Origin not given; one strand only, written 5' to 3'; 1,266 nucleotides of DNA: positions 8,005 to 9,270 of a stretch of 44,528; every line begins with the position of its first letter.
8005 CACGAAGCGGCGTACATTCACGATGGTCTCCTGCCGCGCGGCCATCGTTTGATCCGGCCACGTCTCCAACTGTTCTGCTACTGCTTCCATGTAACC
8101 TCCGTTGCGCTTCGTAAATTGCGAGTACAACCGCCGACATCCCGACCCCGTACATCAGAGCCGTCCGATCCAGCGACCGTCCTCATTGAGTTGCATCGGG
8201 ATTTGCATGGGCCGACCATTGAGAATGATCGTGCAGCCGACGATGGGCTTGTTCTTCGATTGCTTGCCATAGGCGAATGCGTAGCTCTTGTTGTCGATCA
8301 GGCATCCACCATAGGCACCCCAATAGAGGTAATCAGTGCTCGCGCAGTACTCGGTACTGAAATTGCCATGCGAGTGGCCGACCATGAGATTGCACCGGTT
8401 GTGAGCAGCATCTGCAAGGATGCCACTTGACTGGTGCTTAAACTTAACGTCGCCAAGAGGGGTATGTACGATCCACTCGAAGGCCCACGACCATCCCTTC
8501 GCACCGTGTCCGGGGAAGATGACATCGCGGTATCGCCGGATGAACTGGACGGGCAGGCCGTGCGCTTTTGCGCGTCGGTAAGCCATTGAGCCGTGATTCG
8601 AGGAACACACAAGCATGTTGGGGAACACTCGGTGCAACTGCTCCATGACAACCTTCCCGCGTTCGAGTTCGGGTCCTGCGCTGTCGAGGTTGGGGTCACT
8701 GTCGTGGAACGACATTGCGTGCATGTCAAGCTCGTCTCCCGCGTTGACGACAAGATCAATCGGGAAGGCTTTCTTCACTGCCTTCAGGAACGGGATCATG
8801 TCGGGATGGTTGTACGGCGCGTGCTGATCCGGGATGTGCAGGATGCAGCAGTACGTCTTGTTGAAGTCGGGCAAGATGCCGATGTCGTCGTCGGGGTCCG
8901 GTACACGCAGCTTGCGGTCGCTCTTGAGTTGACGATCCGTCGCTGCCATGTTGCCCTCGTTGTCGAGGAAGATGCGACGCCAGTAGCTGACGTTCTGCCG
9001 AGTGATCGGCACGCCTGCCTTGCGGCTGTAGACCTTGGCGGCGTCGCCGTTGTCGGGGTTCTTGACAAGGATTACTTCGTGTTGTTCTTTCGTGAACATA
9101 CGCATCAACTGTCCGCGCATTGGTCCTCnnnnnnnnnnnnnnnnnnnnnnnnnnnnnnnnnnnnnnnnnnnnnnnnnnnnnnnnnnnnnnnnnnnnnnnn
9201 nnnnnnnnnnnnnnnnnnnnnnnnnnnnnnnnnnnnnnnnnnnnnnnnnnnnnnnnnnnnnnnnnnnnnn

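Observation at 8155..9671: A split minimal CCA/poly(A)-type nucleotidyltransferase and HTH-metallophosphoesterase pair may be an RNA 3'-end repair or nucleotide-signal module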

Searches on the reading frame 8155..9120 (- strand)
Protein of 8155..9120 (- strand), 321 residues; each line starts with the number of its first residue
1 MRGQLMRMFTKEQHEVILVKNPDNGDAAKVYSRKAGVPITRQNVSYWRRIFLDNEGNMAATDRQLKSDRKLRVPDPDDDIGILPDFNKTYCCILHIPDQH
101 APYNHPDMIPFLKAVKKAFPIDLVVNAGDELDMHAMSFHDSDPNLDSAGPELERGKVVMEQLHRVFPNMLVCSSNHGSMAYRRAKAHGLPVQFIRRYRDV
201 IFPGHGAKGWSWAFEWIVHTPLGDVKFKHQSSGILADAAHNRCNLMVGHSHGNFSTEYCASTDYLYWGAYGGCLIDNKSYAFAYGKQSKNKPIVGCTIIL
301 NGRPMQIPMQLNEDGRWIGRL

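Call 3: search_protein_families(library=pfam, proteins=[window:8155-9120:-], max_evalue=1)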
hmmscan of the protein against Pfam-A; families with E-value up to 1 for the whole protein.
window:8155-9120:- (321 aa): 0 families

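Call 4: search_protein_families(library=phrogs, proteins=[window:8155-9120:-], max_evalue=0.01)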
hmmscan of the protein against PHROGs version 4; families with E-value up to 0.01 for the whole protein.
window:8155-9120:- (321 aa): 1 family
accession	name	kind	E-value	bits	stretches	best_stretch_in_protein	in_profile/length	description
phrog_221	-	other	8.8e-87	292.7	1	1-319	15-357/367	metallo-phosphoesterase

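Call 9: search_dna_similar(query=window:8155-9120:-, collection=phages, mode=protein, max_rows=60, rows=spread)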
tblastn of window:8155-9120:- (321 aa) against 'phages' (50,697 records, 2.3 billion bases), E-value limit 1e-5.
Records with a match: 642; places in all: 644; records where one place covers at least 80% of the query: 618.
Best place of each record, by identity: 60-80% 5; <60% 637.
By first word of the organism name: Klebsiella 268; Escherichia 75; Pectobacterium 59; Pseudomonas 48; Aeromonas 37; Vibrio 23; Proteus 22; Salmonella 20; Vectrevirus 18; Yersinia 8; and 25 more.
By host as written in the record: Klebsiella pneumoniae 153; - 65; Pectobacterium atrosepticum DSM18077 33; Escherichia coli 30; Aeromonas hydrophila 13; Pseudomonas syringae pv. avii 11; Escherichia coli O18ac:K1:H7 ColV+ 8; Pseudomonas protegens Pf-5 6; and 190 more.
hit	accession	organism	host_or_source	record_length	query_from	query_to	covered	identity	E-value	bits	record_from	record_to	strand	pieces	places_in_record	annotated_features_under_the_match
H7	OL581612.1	Pseudomonas phage Eisa9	Pseudomonas syringae pv. tomato str. ...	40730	1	321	100%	60.6%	5e-124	396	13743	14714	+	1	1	hypothetical protein | putative recombination endonuclease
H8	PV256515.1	Pseudomonas phage P-2FD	Pseudomonas psychrophila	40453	1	321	100%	59.1%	3e-121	389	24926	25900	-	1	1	hypothetical protein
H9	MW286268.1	Pseudomonas phage Strit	Pseudomonas syringae GAW0113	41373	1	321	100%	56.5%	2e-114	369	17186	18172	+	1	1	phosphoesterase | hypothetical protein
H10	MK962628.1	Achromobacter phage vB_AxyP_19-32_Axy09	Achromobacter xylosoxidans I2BC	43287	1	321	100%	53.4%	7e-106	344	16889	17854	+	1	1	hypothetical protein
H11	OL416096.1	Proteus phage 309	Proteus mirabilis B16ATH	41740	4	319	98%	53.8%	7e-105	342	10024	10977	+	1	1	deoxynucleotide monophosphate kinase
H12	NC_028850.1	Yersinia phage vB_YenP_ISAO8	Yersinia enterocolitica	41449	5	320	98%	53.5%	8e-109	353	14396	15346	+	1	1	metallo-phosphoesterase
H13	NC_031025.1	Klebsiella phage KpV475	Klebsiella pneumoniae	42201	4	320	99%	53.3%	8e-110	355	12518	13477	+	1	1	metallo-phosphoesterase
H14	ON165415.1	Klebsiella phage JKP2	Klebsiella pneumoniae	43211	5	320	98%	53.4%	1e-109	355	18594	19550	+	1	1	JKP2_00028: phosphoesterase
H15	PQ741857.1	Klebsiella phage vB_Kpn_Cap62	Klebsiella pneumoniae K1 NCTC5054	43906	5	320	98%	53.4%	2e-109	354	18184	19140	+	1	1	metallo-phosphoesterase | hypothetical protein (x2)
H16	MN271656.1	Pectobacterium phage MA2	Pectobacterium carotovorum subsp. ...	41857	8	320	98%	53.9%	2e-109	354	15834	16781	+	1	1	putative phosphodiestherase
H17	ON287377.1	Serratia phage vB_SmaP-Kaonashi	Serratia marcescens LVF3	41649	5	320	98%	53.1%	4e-108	351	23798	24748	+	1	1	hypothetical protein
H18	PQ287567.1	Klebsiella phage P12L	Klebsiella pneumoniae ATCC 43816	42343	5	320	98%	53.1%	6e-108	350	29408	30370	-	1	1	metallo-phosphoesterase | hypothetical protein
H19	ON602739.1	Klebsiella phage VLCpiA1k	Klebsiella pneumoniae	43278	2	320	99%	52.4%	1e-110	358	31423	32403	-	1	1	metallo-phosphoesterase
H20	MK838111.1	Aeromonas phage LAh5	Aeromonas hydrophila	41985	1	320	100%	52.2%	1e-94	312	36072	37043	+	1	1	hypothetical protein | putative DNA endonuclease | putative kinase phosphatase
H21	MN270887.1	Pectobacterium phage CX5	Pectobacterium atrosepticum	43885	8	320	98%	53.3%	1e-108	352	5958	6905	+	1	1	hypothetical protein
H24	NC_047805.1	Yersinia phage fHe-Yen3-01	Yersinia enterocolitica serotype O:3 ...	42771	4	319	98%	52.4%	9e-110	355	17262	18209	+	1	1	metallo-phosphoesterase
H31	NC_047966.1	Aeromonas phage 25AhydR2PP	Aeromonas hydrophila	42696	1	319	99%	51.3%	2e-103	337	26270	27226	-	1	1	metallo-phosphoesterase | endonuclease VII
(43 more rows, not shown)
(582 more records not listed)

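Call 13: search_protein_families(library=ncbifam, proteins=[window:8155-9120:-], max_evalue=1)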
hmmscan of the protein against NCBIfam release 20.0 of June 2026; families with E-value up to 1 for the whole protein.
window:8155-9120:- (321 aa): 0 families

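Call 14: get_annotated_region(hit=H7, flank=4000)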
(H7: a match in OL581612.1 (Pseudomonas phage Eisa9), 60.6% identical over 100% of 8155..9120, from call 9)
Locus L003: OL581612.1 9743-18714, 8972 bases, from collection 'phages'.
description: Pseudomonas phage Eisa9, complete genome.
organism: Pseudomonas phage Eisa9 (NCBI taxid 2900148)
taxonomy: Viruses; Duplodnaviria; Heunggongvirae; Uroviricota; Caudoviricetes; Autographiviridae; Pollyceevirus
host: Pseudomonas syringae pv. tomato str. DC3000; source: pepper fruit; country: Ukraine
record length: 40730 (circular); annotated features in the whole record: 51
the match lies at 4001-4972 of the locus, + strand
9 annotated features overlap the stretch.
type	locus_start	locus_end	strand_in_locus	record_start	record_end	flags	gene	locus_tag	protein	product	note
CDS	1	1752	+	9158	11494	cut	-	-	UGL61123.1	DNA polymerase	ORF21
CDS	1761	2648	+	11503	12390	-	-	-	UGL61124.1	hypothetical protein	ORF22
CDS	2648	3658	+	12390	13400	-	-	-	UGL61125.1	exonuclease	ORF23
CDS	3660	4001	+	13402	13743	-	-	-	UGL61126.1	putative recombination endonuclease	ORF24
CDS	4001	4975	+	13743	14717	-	-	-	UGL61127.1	hypothetical protein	ORF25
CDS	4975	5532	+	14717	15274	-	-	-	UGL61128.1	DUF5664 domain-containing protein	ORF26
CDS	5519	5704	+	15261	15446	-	-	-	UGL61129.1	hypothetical protein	ORF27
CDS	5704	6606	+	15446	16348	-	-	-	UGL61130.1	DNA ligase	ORF28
CDS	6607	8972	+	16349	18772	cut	-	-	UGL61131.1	DNA-dependent RNA polymerase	ORF29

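Call 15: get_annotated_region(hit=H10, flank=4000)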
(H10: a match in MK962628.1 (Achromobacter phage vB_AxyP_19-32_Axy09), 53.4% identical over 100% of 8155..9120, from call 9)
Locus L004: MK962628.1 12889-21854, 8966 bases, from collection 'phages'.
description: Achromobacter phage vB_AxyP_19-32_Axy09, complete genome.
organism: Achromobacter phage vB_AxyP_19-32_Axy09 (NCBI taxid 2591040)
taxonomy: Viruses; Duplodnaviria; Heunggongvirae; Uroviricota; Caudoviricetes; Autographiviridae; Krylovirinae
host: Achromobacter xylosoxidans I2BC; source: -; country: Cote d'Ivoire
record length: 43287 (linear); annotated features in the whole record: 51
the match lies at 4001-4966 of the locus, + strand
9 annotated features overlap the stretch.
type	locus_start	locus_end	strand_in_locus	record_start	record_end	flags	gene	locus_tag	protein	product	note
CDS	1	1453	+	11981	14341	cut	-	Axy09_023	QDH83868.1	putative DNA polymerase I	-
CDS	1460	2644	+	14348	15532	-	-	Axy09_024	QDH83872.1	putative Fe-S oxidoreductase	-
CDS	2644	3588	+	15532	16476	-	-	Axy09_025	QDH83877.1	hypothetical protein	-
CDS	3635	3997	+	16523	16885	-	-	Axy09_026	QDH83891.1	putative endonuclease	-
CDS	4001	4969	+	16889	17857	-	-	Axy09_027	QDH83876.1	hypothetical protein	-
CDS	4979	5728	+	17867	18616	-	-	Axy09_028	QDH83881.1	hypothetical protein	-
CDS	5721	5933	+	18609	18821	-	-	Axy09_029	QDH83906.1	hypothetical protein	-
CDS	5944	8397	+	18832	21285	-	-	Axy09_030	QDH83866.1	putative RNA polymerase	-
CDS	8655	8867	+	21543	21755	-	-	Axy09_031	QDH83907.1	hypothetical protein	-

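Call 16: get_annotated_region(hit=H13, flank=4000)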
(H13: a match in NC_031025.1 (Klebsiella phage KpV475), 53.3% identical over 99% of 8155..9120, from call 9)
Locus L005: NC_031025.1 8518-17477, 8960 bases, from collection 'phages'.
description: Klebsiella phage vB_KpnP_KpV475, complete genome.
organism: Klebsiella phage KpV475 (NCBI taxid 1852657)
taxonomy: Viruses; Duplodnaviria; Heunggongvirae; Uroviricota; Caudoviricetes; Autographiviridae; Slopekvirinae; Drulisvirus; Drulisvirus KpV475
host: Klebsiella pneumoniae; source: clinical sample; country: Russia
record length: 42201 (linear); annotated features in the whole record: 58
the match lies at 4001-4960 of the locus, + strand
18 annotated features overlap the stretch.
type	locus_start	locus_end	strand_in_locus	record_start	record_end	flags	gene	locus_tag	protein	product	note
CDS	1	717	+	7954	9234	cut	-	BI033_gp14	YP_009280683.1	putative DNA helicase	-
CDS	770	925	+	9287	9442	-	-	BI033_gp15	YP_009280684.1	hypothetical protein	-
CDS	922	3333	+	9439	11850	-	-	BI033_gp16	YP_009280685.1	DNA polymerase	-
CDS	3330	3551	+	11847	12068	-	-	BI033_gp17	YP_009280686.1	hypothetical protein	-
regulatory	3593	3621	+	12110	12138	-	-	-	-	promoter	-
CDS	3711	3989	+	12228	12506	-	-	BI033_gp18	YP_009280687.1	Gp5.5-like host HNS inhibition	-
CDS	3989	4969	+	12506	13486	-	-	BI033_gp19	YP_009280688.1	metallo-phosphoesterase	-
CDS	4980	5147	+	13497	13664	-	-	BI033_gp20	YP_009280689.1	hypothetical protein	-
CDS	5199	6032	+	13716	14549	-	-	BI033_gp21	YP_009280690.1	hypothetical protein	-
CDS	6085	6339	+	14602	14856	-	-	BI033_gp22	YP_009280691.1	hypothetical protein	-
CDS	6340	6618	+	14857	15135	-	-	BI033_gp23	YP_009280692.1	hypothetical protein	-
CDS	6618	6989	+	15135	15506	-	-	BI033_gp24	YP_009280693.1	hypothetical protein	-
CDS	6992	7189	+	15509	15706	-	-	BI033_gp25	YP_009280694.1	hypothetical protein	-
CDS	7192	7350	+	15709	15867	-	-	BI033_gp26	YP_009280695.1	hypothetical protein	-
CDS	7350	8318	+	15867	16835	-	-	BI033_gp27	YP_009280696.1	exonuclease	-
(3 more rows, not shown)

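Call 40: get_annotated_region(hit=H24, flank=9000)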
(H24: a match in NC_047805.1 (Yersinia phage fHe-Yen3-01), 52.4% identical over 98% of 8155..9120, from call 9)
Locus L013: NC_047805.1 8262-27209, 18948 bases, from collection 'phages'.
description: Yersinia phage fHe-Yen3-01, complete genome.
organism: Yersinia phage fHe-Yen3-01 (NCBI taxid 1932893)
taxonomy: Viruses; Duplodnaviria; Heunggongvirae; Uroviricota; Caudoviricetes; Autographiviridae; Melnykvirinae; Pokrovskaiavirus; Pokrovskaiavirus fHeYen301
host: Yersinia enterocolitica serotype O:3 strain 6471/76; source: -; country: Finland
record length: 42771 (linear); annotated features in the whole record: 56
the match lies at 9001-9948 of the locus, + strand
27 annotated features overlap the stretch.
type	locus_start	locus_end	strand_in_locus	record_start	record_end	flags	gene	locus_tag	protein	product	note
CDS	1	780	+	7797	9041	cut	-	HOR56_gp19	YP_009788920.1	hypothetical protein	gp19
CDS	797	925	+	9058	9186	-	-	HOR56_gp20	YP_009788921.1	hypothetical protein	gp20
CDS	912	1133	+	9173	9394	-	-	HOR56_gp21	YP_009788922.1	hypothetical protein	gp21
CDS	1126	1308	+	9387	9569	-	-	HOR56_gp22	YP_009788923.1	hypothetical protein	gp22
CDS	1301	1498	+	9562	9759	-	-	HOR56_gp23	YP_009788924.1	hypothetical protein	gp23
CDS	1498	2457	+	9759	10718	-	-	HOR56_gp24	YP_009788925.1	DNA ligase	gp24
CDS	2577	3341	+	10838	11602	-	-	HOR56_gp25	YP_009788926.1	nucleotidyltransferase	gp25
CDS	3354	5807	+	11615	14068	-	-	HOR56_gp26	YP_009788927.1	DNA polymerase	gp26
CDS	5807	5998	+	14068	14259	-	-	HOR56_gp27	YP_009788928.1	hypothetical protein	gp27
CDS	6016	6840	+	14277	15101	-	-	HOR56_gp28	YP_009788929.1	hypothetical protein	gp28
CDS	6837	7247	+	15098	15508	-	-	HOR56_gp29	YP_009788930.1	endonuclease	gp29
CDS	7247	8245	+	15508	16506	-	-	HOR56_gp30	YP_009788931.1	exonuclease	gp30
CDS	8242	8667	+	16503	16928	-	-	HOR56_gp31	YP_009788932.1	hypothetical protein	gp31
CDS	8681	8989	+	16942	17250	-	-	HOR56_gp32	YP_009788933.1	endonuclease VII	gp32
CDS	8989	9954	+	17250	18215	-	-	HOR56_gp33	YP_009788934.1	metallo-phosphoesterase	gp33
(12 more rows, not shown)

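Call 41: get_annotated_region(hit=H16, flank=9000)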
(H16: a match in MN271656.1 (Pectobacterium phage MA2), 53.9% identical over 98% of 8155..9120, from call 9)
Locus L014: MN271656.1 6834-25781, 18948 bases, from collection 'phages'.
description: Pectobacterium phage MA2, complete genome.
organism: Pectobacterium phage MA2 (NCBI taxid 2608298)
taxonomy: Viruses; Duplodnaviria; Heunggongvirae; Uroviricota; Caudoviricetes; Autographiviridae; Corkvirinae; Kotilavirus
host: Pectobacterium carotovorum subsp. carotovorum SR22; source: potato processing water; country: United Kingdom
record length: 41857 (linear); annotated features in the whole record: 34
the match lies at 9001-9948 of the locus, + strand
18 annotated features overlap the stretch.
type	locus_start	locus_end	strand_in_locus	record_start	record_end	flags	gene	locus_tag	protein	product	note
CDS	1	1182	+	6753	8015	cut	-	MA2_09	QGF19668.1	putative DNA helicase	similar to putative DNA helicase [Pectobacterium phage PP16], YP_009286787.1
CDS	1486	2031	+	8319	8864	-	-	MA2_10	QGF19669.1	putative nucleotidyl transferase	similar to putative nucleotidyl transferase [Pectobacterium phage PP16], YP_009286790.1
CDS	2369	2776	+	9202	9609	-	-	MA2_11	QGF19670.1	hypothetical protein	-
CDS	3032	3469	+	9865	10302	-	-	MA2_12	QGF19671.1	HNH homing endonuclease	similar to HNH homing endonuclease [Pectobacterium phage PP90], ANT45377.2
CDS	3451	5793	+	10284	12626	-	-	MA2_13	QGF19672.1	DNA-directed DNA polymerase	similar to DNA-directed DNA polymerase [Pectobacterium phage PP16], YP_009286794.1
CDS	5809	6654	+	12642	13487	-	-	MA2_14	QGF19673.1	large tagument protein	similar to large tagument protein [Pectobacterium phage PPWS2], BBD74660.1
CDS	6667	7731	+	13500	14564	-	-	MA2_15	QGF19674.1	exonuclease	similar to exonuclease [Pectobacterium phage PPWS2], BBD74661.1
CDS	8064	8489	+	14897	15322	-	-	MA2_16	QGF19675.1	putative DNA endonuclease VII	similar to putative DNA endonuclease VII [Pectobacterium phage PP16], YP_009286799.1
CDS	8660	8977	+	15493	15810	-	-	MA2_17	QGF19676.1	hypothetical protein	-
CDS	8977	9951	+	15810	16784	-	-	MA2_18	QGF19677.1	putative phosphodiestherase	similar to putative phosphodiestherase [Pectobacterium phage PP16], YP_009286802.1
CDS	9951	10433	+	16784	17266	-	-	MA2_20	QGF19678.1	putative polynucleotide 5' kinase/3' phosphatase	similar to putative polynucleotide 5' kinase/3' phosphatase [Pectobacterium phage PP16], YP_009286803.1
CDS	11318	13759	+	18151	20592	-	-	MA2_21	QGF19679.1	putative DNA-directed RNA polymerase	similar to putative DNA-directed RNA polymerase [Pectobacterium phage PP16], YP_009286807.1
CDS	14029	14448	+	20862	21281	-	-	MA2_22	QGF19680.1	putative N-acetyltransferase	similar to putative N-acetyltransferase [Pectobacterium phage PP16], YP_009286807.1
CDS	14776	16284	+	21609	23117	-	-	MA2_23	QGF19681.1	putative head-tail connector protein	similar to putative head-tail connector protein [Pectobacterium phage PP16], YP_009286810.1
CDS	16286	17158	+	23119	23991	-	-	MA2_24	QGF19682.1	putative scaffold protein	similar to putative scaffold protein [Pectobacterium phage PP16], YP_009286811.1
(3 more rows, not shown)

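Call 42: get_annotated_region(hit=H31, flank=9000)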
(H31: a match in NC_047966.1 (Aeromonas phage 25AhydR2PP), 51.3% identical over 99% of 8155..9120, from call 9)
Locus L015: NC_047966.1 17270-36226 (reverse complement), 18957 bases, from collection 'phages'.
description: Aeromonas phage 25AhydR2PP, complete genome.
organism: Aeromonas phage 25AhydR2PP (NCBI taxid 2163976)
taxonomy: Viruses; Duplodnaviria; Heunggongvirae; Uroviricota; Caudoviricetes; Autographiviridae; Melnykvirinae; Aerosvirus; Aerosvirus av25AhydR2PP
host: Aeromonas hydrophila; source: -; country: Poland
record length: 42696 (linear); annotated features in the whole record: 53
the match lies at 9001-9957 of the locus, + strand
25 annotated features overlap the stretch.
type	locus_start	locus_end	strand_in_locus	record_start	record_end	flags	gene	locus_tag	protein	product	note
CDS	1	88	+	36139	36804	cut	-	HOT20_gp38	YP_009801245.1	DNA primase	-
CDS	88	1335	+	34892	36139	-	-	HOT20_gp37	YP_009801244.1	putative DNA helicase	-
CDS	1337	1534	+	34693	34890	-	-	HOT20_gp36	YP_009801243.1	hypothetical protein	-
CDS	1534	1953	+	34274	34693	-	-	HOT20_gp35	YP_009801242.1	endonuclease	-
CDS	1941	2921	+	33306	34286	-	-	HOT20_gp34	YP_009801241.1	DNA ligase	-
CDS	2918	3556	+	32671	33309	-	-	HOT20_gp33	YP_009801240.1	nucleotidyltransferase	-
CDS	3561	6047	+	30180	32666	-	-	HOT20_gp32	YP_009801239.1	DNA polymerase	-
CDS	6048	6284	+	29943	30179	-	-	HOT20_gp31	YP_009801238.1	hypothetical protein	-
CDS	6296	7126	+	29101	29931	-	-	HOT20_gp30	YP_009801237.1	hypothetical protein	-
CDS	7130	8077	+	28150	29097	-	-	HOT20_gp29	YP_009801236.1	exonuclease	-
CDS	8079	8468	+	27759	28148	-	-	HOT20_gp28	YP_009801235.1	hypothetical protein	-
CDS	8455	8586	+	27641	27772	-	-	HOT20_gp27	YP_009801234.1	hypothetical protein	-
CDS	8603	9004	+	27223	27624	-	-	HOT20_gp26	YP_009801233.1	endonuclease VII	-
CDS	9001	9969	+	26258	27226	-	-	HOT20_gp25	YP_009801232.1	metallo-phosphoesterase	-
CDS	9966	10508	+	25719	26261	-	-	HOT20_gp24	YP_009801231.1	polynucleotide kinase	-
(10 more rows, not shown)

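Call 59: find_homologous_proteins(query=window:8155-9120:-, max_evalue=0.00001)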
Query window:8155-9120:- (321 aa): 756 proteins with E <= 0.00001 among 1103 candidates; the best 120 are listed.
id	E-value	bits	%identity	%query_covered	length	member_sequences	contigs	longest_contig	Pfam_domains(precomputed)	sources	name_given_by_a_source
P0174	1.1e-199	681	89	100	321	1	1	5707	-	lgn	-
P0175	8.3e-199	678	88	100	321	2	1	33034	-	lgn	-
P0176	1.4e-197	674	87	100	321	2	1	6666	-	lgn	-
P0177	4.9e-192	655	86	100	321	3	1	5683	-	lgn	-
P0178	1.4e-180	618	78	100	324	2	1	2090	-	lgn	-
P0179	7.7e-169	579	75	99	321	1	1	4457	-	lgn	-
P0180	1.1e-166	572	75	100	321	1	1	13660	-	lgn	-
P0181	1.0e-165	569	74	100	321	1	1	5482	-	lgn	-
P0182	1.6e-153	529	68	100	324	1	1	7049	-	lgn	-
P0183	1.1e-152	526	68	100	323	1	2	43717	-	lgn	-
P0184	1.6e-152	526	67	100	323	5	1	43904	-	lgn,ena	-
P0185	8.8e-152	523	68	100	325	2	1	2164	-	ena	-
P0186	2.4e-151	522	69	100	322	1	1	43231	-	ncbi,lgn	-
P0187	4.4e-150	518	67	100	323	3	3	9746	-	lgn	-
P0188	8.9e-149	513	68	100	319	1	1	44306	-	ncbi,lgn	-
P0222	2.7e-139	482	65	100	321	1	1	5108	PF00149.34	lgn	-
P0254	7.4e-136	471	63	100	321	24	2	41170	PF00149.34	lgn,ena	-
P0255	8.5e-136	471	64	100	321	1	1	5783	PF00149.34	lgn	-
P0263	3.4e-135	469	63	100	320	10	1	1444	PF00149.34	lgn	-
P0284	1.9e-133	463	63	100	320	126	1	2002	PF00149.34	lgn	-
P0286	2.0e-133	463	63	98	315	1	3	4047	PF00149.34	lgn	-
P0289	2.8e-133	462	63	98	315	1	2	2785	PF00149.34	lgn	-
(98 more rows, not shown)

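Call 60: search_solved_structures(query=window:8155-9120:-, max_evalue=10, show_alignments=2)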
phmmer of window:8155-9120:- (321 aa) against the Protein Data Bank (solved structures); distinct sequences matched with E-value up to 10: 1.
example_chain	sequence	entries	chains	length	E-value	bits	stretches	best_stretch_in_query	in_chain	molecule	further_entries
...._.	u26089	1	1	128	0.056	15.8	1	142-210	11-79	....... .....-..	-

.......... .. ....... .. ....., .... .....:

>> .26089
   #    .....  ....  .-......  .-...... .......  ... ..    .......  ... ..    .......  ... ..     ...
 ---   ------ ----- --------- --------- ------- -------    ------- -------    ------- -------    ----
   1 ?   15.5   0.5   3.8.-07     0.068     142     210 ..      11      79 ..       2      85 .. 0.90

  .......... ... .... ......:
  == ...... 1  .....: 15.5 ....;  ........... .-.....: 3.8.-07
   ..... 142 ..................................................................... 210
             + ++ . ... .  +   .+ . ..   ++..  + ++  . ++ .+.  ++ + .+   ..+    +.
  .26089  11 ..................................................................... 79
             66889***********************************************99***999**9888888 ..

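Call 63: search_solved_structures(query=A4, max_evalue=10, show_alignments=3)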
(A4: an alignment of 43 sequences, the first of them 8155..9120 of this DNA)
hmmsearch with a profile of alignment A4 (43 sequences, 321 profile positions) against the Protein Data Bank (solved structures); distinct sequences matched with E-value up to 10: 0.

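Call 75: predict_structure(alignment_id=A4)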
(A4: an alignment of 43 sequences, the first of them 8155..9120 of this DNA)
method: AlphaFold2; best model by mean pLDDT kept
length: 321 residues; sequences in the alignment: 43
mean_pLDDT: 81.7   pTM: 0.70
mean pLDDT of the five models: 81.7, 80.5, 80.2, 79.4, 79.4
residues with pLDDT >= 90: 151; 70-90: 99; 50-70: 39; < 50: 32
segments of 3 or more residues with pLDDT < 50: 134-146, 176-192
pLDDT, mean of each block of 10 residues (from residue 1): 75 92 93 92 91 87 77 58 92 93 90 98 86 45 48 85 95 61 43 64 86 92 94 92 90 88 93 79 58 90 96 92 92
secondary structure, 60 per line:
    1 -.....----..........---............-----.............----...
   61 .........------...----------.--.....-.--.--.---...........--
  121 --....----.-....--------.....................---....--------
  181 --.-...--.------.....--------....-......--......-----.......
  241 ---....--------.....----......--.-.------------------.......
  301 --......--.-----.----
elements in order: H2-6 H11-20 H24-35 H41-53 H58-69 E92-96 H108-118 E123-126 H133-136 H145-165 E169-172 H197-201 E210-213 E215-220 E223-228 H234-240 E244-247 E256-260 E265-270 E294-300 E303-308
